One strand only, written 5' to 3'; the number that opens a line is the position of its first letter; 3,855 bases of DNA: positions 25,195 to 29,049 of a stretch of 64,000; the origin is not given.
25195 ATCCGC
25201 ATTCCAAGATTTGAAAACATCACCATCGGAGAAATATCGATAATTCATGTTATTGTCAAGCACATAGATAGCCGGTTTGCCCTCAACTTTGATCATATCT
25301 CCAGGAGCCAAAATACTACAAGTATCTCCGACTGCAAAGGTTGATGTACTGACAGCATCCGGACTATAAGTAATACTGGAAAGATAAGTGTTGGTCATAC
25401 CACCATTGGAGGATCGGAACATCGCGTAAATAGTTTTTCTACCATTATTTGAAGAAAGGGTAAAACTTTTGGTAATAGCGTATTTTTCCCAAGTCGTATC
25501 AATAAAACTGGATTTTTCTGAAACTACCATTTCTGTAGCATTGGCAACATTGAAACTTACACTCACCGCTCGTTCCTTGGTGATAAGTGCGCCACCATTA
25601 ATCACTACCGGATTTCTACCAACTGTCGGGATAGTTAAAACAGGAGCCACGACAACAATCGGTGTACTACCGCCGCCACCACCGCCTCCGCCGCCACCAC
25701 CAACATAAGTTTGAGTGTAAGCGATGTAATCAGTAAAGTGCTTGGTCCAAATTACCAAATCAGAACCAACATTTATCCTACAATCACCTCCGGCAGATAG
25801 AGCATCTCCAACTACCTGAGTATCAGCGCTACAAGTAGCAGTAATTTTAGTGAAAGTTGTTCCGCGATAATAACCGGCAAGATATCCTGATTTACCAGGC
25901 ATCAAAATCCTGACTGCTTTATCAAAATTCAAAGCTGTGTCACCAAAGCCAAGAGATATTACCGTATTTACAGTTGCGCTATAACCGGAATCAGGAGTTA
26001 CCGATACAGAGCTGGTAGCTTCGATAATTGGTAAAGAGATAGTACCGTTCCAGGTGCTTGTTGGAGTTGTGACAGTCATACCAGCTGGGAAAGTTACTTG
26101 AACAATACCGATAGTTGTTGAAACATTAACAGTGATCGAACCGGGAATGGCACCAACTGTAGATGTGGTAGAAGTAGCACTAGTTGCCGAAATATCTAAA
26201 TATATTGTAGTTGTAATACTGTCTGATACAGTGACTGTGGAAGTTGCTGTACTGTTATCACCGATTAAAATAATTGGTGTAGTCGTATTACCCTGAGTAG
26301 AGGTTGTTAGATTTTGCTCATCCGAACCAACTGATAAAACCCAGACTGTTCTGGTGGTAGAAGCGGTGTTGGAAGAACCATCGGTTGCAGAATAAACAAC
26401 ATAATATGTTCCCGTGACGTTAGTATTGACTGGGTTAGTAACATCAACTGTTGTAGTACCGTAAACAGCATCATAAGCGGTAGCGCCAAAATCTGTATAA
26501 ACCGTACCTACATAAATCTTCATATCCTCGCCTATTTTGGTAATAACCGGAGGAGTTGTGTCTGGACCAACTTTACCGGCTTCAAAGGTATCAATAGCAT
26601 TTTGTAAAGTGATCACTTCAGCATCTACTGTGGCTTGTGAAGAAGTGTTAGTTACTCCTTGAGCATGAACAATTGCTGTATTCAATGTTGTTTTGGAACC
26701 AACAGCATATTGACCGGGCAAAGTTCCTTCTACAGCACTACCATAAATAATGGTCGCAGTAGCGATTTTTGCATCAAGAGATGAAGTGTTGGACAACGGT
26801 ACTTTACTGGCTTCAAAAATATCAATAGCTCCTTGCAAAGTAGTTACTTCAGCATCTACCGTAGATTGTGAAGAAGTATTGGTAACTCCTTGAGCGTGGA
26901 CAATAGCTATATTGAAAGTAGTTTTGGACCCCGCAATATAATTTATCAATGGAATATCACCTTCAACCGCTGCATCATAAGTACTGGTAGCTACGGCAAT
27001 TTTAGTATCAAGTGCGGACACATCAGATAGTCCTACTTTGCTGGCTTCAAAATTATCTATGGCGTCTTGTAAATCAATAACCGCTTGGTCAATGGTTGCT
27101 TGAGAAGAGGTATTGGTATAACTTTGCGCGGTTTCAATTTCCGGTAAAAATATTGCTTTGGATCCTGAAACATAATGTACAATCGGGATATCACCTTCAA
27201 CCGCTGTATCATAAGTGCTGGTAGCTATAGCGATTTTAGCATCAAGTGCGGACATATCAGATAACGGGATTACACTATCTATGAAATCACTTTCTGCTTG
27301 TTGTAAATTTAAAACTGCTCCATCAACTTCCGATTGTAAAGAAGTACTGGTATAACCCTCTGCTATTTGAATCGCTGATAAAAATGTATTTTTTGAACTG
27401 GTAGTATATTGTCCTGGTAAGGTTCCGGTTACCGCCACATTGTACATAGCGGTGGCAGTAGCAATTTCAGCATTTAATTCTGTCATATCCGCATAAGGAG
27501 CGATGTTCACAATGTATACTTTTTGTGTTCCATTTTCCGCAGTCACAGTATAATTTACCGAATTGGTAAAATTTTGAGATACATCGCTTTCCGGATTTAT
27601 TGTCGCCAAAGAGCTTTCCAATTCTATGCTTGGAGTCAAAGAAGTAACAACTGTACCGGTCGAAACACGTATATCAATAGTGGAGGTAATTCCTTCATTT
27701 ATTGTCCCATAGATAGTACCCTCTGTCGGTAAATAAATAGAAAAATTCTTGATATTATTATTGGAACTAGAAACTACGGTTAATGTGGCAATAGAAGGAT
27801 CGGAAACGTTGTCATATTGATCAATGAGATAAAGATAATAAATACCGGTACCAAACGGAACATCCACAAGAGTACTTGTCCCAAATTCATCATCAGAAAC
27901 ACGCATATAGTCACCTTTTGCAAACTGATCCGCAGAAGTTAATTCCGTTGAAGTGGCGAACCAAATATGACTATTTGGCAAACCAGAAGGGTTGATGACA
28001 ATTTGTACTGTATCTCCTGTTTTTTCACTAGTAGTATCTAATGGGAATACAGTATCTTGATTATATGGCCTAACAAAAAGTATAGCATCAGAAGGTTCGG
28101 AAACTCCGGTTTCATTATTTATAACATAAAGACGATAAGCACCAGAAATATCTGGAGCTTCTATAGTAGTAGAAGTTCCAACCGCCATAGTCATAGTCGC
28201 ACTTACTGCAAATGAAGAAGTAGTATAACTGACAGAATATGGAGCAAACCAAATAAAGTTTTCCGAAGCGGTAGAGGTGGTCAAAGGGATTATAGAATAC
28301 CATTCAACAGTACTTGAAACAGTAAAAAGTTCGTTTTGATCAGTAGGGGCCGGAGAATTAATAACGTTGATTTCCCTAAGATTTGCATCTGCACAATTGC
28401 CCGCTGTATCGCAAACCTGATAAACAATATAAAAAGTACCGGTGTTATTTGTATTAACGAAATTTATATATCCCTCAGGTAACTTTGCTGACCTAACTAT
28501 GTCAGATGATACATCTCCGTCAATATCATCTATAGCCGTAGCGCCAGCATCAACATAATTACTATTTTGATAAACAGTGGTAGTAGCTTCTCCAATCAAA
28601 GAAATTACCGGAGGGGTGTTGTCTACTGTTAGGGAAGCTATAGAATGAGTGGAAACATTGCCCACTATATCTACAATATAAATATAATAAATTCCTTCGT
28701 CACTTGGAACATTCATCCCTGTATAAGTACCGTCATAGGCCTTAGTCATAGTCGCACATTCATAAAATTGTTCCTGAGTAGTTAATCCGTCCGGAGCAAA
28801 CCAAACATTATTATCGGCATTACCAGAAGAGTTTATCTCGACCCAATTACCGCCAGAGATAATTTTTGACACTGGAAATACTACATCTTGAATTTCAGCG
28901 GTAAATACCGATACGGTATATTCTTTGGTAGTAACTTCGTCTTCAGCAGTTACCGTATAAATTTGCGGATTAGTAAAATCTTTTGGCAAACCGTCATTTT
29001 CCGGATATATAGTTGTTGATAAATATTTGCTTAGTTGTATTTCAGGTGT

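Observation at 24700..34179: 3159-aa modular surface protein with alternating beta-module pairs, DUF5011-like Ig domains, FIVAR repeats and a Gly11 linker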

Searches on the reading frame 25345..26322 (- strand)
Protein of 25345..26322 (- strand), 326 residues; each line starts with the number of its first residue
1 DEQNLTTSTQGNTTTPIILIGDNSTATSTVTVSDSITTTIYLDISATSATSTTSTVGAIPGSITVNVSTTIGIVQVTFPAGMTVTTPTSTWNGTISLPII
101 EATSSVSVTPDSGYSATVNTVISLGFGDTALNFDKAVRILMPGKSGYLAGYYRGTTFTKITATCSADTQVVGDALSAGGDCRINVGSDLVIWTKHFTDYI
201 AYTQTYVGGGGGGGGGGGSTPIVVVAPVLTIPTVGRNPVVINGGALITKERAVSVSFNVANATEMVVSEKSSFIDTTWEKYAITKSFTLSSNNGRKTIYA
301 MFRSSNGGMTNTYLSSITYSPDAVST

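Call 70: search_solved_structures(query=window:25345-26322:-, max_evalue=10)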
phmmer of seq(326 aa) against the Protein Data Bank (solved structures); distinct sequences matched with E-value up to 10: 23.
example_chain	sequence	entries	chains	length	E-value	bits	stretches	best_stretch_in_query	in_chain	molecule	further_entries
4h0g_A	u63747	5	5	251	0.026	17.2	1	184-232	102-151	2D10 scFv | scFv 2D10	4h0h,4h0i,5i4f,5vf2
5my6_B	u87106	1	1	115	0.049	16.3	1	273-320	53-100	Nanobody 2Rs15d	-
2rgt_A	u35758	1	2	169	0.056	16.1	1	202-241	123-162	Fusion of LIM/homeobox protein Lhx3, linker, Insulin gene enhancer protein ISL-1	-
9lux_A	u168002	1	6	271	0.091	15.4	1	208-311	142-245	Major prion protein homolog,Single-chain Fv antibody of G2 fused with antigen peptide from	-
9luy_A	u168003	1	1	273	0.094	15.4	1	208-311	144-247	Single-chain Fv antibody of G2 fused with antigen peptide from chicken chromosome 6 C10orf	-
5zhy_A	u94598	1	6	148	0.12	15.1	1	168-279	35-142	Spike glycoprotein, Spike glycoprotein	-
2gbj_A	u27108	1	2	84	0.16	14.6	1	204-234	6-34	Ubiquitin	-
6fib_B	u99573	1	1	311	0.25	14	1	207-301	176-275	Tumor necrosis factor ligand superfamily member 9,4-1BBL -CH/CL fusion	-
6e1i_A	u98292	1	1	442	0.32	13.7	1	189-227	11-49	HLA-A*0201 single chain trimer with murine H2K alpha 3 domain and HPV.16 E7 peptide YMLDLQ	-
5d9q_D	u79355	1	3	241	0.37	13.4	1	151-230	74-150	NIH45-46 single chain Fv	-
5wdu_D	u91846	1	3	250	0.39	13.3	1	151-230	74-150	bnAb NIH45-46 scFv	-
8zk2_H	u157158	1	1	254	0.4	13.3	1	174-229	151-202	Photosynthetic reaction center H subunit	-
9g6q_L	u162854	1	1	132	0.72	12.5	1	208-241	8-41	scFv-IP11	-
9f07_C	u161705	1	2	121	0.76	12.4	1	208-228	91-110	Stathmin-4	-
2lxd_A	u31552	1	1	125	0.77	12.4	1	197-230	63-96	Rhombotin-2,LIM domain-binding protein 1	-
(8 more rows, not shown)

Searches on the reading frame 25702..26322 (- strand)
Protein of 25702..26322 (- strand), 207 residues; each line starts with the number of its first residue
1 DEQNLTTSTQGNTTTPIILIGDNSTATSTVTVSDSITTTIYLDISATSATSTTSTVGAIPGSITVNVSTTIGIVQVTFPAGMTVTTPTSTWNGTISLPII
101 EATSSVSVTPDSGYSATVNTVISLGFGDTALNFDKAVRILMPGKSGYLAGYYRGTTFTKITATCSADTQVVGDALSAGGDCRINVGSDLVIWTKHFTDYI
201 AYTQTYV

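Call 13: search_protein_families(library=pfam, proteins=[window:25702-26322:-], max_evalue=10)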
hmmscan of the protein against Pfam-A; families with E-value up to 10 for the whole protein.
seq(207 aa): 0 families

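Call 80: search_protein_families(library=phrogs, proteins=[window:25702-26322:-], max_evalue=0.1)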
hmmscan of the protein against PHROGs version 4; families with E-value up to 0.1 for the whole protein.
seq(207 aa): 0 families

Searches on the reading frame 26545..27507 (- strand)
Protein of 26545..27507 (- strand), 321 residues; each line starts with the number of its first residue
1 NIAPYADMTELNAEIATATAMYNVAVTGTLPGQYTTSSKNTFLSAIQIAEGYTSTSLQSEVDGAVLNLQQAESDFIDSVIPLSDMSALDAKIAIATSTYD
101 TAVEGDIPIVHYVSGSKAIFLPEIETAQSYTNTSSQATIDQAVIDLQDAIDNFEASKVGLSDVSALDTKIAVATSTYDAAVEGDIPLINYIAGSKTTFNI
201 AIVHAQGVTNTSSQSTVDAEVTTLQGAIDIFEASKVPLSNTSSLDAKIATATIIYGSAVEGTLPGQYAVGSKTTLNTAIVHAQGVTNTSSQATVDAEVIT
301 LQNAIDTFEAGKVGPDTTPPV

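Call 13: search_protein_families(library=pfam, proteins=[window:26545-27507:-], max_evalue=10)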
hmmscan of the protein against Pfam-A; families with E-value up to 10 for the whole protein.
seq(321 aa): 9 families
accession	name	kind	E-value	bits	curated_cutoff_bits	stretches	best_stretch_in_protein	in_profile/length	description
PF07554.19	FIVAR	-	4.6e-10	40.4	29.2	3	7-74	1-69/71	FIVAR domain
PF17564.7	DUF5470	-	0.004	17.8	25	1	285-318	21-54/73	Family of unknown function (DUF5470)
PF21224.3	Hen1_LCD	-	0.0071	17.2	27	1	76-107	39-70/102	Small RNA 2'-O-methyltransferase-like, La-motif-containing domain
PF03496.20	ADPrib_exo_Tox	-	0.016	15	23.4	1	28-64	94-130/196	ADP-ribosyltransferase exoenzyme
PF04734.18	Ceramidase_alk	-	0.031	13.4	32.1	1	11-101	74-163/509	Neutral/alkaline non-lysosomal ceramidase, N-terminal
PF23441.1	SDR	-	0.034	13.9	27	2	46-92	30-80/258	SDR-like rossmann domain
PF15764.10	DUF4693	-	0.15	12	27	1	35-73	90-129/285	Domain of unknown function (DUF4693)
PF02964.21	MeMO_Hyd_G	-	0.37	11.3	25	0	196-238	65-107/161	Methane monooxygenase, hydrolase gamma chain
PF21411.2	Rap1_C_Sp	-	0.7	10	27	1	34-54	12-32/40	S. pombe DNA-binding protein Rap1, C-terminal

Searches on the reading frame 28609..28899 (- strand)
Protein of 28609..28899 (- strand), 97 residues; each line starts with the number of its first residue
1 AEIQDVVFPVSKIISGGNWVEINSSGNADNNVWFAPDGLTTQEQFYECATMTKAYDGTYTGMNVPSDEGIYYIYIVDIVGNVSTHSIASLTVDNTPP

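Call 13: search_protein_families(library=pfam, proteins=[window:28609-28899:-], max_evalue=10)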
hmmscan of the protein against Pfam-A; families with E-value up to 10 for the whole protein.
seq(97 aa): 2 families
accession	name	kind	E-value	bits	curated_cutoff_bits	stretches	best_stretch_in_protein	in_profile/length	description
PF19077.6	Big_13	-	0.11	13.5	27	1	50-94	55-102/102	Bacterial Ig-like domain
PF11012.13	DUF2850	-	0.2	12.5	22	1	17-72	4-56/79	Protein of unknown function (DUF2850)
